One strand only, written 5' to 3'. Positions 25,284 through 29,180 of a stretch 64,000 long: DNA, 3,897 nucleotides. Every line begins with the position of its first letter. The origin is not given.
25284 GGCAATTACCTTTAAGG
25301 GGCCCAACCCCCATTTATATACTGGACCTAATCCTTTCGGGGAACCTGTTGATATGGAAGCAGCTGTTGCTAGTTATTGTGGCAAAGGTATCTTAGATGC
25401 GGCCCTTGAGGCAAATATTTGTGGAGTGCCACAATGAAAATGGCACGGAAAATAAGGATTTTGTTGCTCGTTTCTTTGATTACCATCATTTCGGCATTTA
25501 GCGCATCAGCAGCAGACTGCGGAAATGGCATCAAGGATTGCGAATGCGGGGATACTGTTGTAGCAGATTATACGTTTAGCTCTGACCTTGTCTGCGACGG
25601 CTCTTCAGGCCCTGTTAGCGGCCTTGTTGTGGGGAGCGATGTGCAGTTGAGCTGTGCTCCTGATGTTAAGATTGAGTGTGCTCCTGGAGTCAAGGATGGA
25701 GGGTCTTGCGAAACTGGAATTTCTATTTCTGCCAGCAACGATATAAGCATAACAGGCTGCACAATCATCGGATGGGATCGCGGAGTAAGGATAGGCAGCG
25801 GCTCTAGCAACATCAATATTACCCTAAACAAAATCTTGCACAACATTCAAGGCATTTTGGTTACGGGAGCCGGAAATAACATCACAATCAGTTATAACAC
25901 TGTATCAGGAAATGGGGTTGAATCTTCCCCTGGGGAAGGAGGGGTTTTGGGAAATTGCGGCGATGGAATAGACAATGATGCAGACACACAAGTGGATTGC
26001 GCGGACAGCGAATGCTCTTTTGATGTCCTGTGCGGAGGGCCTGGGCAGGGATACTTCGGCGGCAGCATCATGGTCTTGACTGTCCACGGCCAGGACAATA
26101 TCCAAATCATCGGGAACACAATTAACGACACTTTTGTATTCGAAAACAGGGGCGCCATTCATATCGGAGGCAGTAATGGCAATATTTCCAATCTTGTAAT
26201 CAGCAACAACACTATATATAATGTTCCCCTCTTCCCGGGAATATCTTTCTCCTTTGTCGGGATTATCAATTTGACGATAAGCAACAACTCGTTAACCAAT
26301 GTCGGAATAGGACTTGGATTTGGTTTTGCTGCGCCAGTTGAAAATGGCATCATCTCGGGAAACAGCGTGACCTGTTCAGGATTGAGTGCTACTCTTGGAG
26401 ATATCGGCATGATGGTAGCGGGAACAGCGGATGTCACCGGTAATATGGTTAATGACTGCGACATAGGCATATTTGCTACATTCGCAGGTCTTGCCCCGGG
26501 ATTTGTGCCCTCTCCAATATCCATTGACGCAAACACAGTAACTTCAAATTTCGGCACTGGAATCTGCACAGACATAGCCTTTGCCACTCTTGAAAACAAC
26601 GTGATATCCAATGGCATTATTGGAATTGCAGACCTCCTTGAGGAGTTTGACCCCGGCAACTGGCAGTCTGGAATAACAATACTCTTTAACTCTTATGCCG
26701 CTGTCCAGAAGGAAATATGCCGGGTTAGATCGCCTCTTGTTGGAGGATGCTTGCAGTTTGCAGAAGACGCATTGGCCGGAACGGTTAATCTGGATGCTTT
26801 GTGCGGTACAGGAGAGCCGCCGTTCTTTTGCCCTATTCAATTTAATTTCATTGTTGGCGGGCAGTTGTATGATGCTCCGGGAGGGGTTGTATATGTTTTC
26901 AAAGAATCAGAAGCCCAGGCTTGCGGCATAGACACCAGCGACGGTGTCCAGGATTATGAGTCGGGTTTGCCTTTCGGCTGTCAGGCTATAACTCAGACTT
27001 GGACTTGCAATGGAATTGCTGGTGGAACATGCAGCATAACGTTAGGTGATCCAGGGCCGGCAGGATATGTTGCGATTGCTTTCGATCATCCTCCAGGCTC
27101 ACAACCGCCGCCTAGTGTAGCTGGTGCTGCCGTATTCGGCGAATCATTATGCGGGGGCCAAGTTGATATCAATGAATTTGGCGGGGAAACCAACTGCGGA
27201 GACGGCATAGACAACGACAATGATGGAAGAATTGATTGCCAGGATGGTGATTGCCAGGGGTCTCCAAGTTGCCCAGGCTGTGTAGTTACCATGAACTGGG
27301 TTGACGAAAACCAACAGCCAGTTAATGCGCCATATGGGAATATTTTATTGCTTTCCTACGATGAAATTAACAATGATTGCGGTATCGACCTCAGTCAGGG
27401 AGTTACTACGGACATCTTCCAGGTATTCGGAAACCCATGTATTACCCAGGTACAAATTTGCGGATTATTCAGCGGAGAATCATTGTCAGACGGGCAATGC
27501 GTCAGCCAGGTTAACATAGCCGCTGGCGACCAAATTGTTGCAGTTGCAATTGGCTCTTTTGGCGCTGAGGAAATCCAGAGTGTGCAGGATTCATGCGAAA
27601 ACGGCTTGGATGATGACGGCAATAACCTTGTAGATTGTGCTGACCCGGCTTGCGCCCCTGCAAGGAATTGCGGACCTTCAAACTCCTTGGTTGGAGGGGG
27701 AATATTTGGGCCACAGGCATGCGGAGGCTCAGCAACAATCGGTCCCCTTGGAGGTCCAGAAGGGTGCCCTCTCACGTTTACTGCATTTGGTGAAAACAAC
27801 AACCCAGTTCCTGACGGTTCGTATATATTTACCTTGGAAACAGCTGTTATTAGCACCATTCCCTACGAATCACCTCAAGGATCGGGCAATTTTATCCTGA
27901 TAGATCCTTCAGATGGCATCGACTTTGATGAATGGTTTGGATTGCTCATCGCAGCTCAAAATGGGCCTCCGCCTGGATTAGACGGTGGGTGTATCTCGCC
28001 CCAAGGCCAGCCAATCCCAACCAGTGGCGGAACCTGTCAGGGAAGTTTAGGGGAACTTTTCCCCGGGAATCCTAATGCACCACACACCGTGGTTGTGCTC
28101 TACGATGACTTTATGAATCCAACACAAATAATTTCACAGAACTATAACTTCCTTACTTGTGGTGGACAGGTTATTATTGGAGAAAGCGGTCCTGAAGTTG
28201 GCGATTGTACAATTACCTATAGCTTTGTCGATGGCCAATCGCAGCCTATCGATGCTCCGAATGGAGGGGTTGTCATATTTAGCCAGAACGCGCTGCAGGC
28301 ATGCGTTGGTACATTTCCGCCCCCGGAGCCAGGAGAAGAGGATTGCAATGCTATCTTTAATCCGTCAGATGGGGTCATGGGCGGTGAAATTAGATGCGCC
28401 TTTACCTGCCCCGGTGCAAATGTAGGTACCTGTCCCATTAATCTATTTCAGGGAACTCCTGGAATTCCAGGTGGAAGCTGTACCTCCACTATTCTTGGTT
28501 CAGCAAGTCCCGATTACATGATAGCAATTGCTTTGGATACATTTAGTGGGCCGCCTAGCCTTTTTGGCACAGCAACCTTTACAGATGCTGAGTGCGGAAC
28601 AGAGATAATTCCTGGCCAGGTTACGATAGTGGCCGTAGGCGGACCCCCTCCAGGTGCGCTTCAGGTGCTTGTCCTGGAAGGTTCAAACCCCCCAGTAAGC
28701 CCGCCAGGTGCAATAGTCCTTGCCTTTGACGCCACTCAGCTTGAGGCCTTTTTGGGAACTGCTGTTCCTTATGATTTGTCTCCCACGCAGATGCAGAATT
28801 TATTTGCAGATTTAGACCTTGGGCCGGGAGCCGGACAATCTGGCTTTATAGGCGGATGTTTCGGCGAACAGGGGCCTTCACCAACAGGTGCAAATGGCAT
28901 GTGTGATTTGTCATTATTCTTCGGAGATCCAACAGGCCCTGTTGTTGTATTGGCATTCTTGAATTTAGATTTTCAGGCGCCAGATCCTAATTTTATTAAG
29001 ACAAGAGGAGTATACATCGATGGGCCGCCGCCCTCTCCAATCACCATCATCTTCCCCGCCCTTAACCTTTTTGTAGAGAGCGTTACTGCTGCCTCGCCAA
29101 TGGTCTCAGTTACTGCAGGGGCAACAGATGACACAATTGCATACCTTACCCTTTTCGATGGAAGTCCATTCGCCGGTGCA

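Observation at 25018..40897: Giant surface-protein locus: leader-like ORFs, a 4344-aa adhesin-like protein and an RND/MMPL exporter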

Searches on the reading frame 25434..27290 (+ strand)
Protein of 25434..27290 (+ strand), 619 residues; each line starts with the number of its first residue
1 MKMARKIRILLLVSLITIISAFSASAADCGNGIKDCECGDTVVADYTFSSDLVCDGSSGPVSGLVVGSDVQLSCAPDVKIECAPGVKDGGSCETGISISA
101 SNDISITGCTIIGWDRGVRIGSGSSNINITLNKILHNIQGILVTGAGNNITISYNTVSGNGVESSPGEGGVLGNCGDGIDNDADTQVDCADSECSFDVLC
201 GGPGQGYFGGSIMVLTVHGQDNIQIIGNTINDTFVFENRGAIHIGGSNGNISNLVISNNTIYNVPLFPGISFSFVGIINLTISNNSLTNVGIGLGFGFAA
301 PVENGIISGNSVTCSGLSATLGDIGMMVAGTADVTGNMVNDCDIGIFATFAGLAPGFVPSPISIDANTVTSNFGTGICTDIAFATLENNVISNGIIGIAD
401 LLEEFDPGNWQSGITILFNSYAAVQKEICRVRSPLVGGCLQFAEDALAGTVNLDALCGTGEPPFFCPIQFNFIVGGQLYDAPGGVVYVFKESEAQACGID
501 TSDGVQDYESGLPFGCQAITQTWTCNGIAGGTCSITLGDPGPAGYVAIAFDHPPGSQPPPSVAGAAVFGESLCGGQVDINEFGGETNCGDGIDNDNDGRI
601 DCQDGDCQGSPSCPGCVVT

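Call 47: find_related_loci(query=A3, collection=genome_contigs, flank=10000)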
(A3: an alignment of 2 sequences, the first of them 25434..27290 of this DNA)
Query A3 (619 aa) in genome_contigs; peptide patterns used: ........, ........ (x = any residue, [..] = any of these).
120 stretches matched a pattern, but none encodes a relative of the query by tblastn (E <= 1e-3).

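Call 48: find_related_loci(query=A3, collection=metagenome_contigs, flank=10000)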
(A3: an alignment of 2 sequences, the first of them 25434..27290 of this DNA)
Query A3 (619 aa) in metagenome_contigs; peptide patterns used: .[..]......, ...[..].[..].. (x = any residue, [..] = any of these).
316 stretches matched a pattern; 2 encode a relative of the query (tblastn E <= 1e-3); 2 distinct loci.
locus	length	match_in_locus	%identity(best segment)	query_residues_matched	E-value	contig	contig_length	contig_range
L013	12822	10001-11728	47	3-617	2e-168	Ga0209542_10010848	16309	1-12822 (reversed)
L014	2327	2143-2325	100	1-61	3e-32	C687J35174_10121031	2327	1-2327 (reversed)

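Call 102: search_solved_structures(query=A3, max_evalue=1)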
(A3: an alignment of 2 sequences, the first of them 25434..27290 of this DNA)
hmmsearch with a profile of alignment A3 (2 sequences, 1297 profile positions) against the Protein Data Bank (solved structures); distinct sequences matched with E-value up to 1: 3.
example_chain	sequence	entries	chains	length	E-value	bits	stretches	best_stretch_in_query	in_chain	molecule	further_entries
7plp_A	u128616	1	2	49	0.00087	20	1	541-571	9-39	Teneurin-4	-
7ban_A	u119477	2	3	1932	0.029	15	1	542-571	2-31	Teneurin-4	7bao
7bam_A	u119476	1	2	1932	0.029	15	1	542-571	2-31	Teneurin-4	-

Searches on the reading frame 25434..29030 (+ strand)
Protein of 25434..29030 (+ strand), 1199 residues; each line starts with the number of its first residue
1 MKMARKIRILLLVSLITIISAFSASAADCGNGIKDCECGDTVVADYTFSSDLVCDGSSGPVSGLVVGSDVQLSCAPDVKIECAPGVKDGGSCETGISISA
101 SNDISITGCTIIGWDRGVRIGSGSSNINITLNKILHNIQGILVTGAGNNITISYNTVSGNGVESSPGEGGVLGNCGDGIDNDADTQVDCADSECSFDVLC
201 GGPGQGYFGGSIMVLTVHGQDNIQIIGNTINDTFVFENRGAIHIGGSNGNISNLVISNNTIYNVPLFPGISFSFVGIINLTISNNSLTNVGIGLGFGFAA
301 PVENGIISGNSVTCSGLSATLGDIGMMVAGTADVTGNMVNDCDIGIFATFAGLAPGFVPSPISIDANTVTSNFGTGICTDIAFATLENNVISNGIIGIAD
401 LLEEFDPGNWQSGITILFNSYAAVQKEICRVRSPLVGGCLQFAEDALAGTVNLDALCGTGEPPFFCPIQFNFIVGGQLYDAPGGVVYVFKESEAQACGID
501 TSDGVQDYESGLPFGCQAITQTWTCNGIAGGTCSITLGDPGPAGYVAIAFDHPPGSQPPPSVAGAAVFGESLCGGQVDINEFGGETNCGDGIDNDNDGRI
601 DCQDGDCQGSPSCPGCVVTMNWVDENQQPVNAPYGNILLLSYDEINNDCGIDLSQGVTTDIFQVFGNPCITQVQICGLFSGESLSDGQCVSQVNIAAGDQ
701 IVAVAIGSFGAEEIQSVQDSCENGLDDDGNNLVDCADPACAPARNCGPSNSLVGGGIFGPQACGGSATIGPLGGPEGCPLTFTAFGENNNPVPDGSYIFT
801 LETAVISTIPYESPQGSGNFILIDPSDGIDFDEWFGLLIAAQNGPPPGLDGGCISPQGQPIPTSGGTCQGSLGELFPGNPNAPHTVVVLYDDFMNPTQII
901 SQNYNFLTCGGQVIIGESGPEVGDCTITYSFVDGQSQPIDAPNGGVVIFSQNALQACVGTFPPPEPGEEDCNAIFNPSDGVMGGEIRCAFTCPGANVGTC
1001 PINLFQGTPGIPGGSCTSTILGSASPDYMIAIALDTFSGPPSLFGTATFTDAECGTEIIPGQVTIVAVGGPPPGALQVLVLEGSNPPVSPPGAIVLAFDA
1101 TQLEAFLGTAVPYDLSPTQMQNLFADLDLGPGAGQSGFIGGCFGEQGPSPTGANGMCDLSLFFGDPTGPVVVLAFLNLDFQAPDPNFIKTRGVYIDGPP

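Call 36: find_homologous_proteins(query=window:25434-29030:+, max_evalue=0.001)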
Query window:25434-29030:+ (1199 aa): 1 proteins with E <= 0.001 among 8000 candidates.
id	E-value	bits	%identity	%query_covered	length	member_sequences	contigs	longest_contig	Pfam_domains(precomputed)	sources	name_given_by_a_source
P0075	7.2e-194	665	47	51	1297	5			PF02369.23,PF05048.20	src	-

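Call 38: find_encoding_contigs(protein=P0075, flank=10000, max_places=6)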
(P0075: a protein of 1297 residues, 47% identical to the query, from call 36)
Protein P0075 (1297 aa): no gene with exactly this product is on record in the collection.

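Call 40: list_cluster_members(proteins=[P0075])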
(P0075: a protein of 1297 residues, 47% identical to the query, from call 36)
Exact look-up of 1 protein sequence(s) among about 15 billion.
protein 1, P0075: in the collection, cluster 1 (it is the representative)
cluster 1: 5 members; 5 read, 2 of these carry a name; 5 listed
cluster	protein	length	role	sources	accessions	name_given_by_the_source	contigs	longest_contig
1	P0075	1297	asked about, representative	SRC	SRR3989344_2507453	-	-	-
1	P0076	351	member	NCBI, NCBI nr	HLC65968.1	MAG TPA: hypothetical protein VJI46_07660, partial [Candidatus Nanoarchaeia archaeon] | hypothetical protein [Candidatus Nanoarchaeia archaeon]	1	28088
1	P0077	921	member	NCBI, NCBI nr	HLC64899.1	MAG TPA: hypothetical protein VJI46_02110, partial [Candidatus Nanoarchaeia archaeon] | hypothetical protein [Candidatus Nanoarchaeia archaeon]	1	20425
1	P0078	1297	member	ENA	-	-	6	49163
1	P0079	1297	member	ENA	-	-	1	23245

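Call 41: find_encoding_contigs(protein=P0078, flank=10000, max_places=4)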
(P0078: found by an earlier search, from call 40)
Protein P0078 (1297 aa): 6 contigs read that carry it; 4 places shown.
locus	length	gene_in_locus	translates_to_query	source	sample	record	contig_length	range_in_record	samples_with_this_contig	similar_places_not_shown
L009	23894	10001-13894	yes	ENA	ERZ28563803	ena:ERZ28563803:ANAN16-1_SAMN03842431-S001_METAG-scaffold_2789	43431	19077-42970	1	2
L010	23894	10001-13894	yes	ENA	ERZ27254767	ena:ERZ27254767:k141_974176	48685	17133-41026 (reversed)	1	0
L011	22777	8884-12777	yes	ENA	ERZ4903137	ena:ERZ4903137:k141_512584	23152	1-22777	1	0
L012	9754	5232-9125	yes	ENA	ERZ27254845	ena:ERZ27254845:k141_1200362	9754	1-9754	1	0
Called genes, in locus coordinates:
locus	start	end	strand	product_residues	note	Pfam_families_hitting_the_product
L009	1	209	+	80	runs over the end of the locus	PF04014:MazE_antitoxin (weak)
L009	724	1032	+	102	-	PF04014:MazE_antitoxin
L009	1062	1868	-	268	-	PF01978:TrmB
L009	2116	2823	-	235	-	-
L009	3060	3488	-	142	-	PF13517:FG-GAP_3 (faint)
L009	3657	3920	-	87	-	PF05239:PRC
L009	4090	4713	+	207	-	-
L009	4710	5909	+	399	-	-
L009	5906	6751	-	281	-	PF06023:Csa1, PF08696:Dna2 (weak), PF12705:PDDEXK_1, PF01930:Cas_Cas4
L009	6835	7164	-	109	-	-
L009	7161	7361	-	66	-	PF14076:DUF4258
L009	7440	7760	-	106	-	-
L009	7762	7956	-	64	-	PF09360:zf-CDGSH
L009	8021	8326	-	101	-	-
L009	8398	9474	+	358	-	PF00579:tRNA-synt_1b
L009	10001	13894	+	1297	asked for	PF05048:NosD (faint), PF02369:Big_1 (faint)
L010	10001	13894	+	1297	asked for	PF05048:NosD (faint), PF02369:Big_1 (faint)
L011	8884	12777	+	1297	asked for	PF05048:NosD (faint), PF02369:Big_1 (faint)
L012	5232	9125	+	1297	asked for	PF05048:NosD (faint), PF02369:Big_1 (faint)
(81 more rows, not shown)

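Call 53: search_solved_structures(query=window:25434-29030:+, max_evalue=0.1)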
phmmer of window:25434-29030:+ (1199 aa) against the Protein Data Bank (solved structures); distinct sequences matched with E-value up to 0.1: 4.
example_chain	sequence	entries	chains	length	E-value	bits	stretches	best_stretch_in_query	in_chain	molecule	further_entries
7plp_A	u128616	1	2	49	0.0008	20.4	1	584-613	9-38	Teneurin-4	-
7ban_A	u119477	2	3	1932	0.0052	17.7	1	585-672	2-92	Teneurin-4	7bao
7bam_A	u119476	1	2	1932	0.0052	17.7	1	585-672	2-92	Teneurin-4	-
2hcz_X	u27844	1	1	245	0.064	14.1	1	560-634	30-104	Beta-expansin 1a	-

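Call 57: search_protein_families(library=pfam, proteins=[P0075], max_evalue=0.01)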
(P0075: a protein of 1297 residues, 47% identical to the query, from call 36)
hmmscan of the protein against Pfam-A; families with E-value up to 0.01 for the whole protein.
P0075 (1297 aa): 2 families
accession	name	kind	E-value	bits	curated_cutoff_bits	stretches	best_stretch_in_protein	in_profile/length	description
PF02369.22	Big_1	-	1.6e-06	28.6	34.9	1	645-682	54-91/93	Bacterial Ig-like domain (group 1)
PF05048.19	NosD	-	3.1e-06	27.2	23.6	1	58-161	25-133/212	Periplasmic copper-binding protein (NosD)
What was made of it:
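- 26823..29003 (+): Five divergent Cys-containing modules of about 110-150 aa, presumed beta-sandwich, aa about 464-1190. C-rich modules 2 (aa 584-613, nt 27183-27272) and 3 (aa 721-757, nt 27594-27704) lie between them. P0075 modules give a sub-threshold Big_1 hit (call 57).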

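Call 82: search_protein_families(library=ncbifam, proteins=[P0075], max_evalue=1)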
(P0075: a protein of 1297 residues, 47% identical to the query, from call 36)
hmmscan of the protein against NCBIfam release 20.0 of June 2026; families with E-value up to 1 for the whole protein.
P0075 (1297 aa): 1 family
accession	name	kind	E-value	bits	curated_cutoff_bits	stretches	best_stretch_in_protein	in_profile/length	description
NF033662.1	acid_disulf_rpt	repeat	8.6e-07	28.6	41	2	541-570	3-32/32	acidic double-disulfide repeat-containing protein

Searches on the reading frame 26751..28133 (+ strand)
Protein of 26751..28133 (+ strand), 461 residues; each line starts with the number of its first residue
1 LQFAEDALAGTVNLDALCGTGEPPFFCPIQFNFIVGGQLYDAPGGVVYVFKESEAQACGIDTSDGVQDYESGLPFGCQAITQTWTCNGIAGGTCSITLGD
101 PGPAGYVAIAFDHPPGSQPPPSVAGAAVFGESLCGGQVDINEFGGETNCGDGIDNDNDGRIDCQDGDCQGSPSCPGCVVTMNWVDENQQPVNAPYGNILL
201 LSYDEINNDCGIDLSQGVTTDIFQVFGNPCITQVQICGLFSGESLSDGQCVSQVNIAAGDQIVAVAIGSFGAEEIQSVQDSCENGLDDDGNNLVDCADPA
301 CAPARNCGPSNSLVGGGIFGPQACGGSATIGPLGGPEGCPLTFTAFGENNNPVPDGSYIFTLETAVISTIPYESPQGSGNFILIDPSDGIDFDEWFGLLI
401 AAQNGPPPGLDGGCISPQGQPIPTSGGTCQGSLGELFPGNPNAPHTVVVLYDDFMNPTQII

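Call 18: search_protein_families(library=pfam, proteins=[window:26751-28133:+], max_evalue=1)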
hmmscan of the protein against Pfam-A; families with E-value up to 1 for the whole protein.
window:26751-28133:+ (461 aa): 1 family
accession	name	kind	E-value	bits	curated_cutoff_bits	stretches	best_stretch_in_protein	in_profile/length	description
PF00240.29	ubiquitin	-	0.12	12.6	25.4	1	239-265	42-68/72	Ubiquitin family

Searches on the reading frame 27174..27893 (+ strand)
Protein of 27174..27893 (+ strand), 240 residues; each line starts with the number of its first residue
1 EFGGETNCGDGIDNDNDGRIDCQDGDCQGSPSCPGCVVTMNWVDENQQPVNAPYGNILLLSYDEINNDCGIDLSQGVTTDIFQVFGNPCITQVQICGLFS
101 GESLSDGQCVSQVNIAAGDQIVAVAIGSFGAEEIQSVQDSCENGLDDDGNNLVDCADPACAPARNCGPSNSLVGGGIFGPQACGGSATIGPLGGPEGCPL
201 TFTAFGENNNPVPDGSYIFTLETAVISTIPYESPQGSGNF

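Call 67: search_solved_structures(query=window:27174-27893:+, max_evalue=1, show_alignments=2)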
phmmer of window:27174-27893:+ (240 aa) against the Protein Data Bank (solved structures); distinct sequences matched with E-value up to 1: 5.
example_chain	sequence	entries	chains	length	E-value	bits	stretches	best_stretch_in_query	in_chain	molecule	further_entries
7plp_A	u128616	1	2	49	0.00034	23.6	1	5-33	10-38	Teneurin-4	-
7bam_A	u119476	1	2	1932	0.00043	23.3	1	5-93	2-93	Teneurin-4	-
7ban_A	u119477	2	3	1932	0.00043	23.3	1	5-93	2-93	Teneurin-4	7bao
8fia_A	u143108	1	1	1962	0.048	16.6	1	6-34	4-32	Teneurin-m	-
6cmx_A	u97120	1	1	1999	0.65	12.9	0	3-37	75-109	Teneurin-2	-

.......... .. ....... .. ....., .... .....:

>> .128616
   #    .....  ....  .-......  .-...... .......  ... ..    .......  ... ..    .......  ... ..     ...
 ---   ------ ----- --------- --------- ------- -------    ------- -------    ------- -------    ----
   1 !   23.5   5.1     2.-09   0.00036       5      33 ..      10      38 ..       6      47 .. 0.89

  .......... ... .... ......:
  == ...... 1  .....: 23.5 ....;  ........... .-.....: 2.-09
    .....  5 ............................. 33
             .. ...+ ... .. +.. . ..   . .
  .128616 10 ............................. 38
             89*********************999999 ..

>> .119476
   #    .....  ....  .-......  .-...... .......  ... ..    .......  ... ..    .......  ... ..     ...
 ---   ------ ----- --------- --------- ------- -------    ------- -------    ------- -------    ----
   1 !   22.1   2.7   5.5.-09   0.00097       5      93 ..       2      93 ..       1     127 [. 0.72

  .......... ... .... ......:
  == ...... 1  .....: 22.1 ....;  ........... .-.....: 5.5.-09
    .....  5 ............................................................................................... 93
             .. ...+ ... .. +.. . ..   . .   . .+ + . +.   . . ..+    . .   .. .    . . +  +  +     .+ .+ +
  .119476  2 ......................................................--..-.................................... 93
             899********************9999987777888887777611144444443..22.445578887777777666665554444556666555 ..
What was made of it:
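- On Teneurins / YD-repeat toxins: Only the C-rich module matches (calls 53, 67).
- Closest known: Teneurin C-rich domain. Same: The '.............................' module is 62% identical over 29 residues to the teneurin-4 C-rich domain (call 67).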
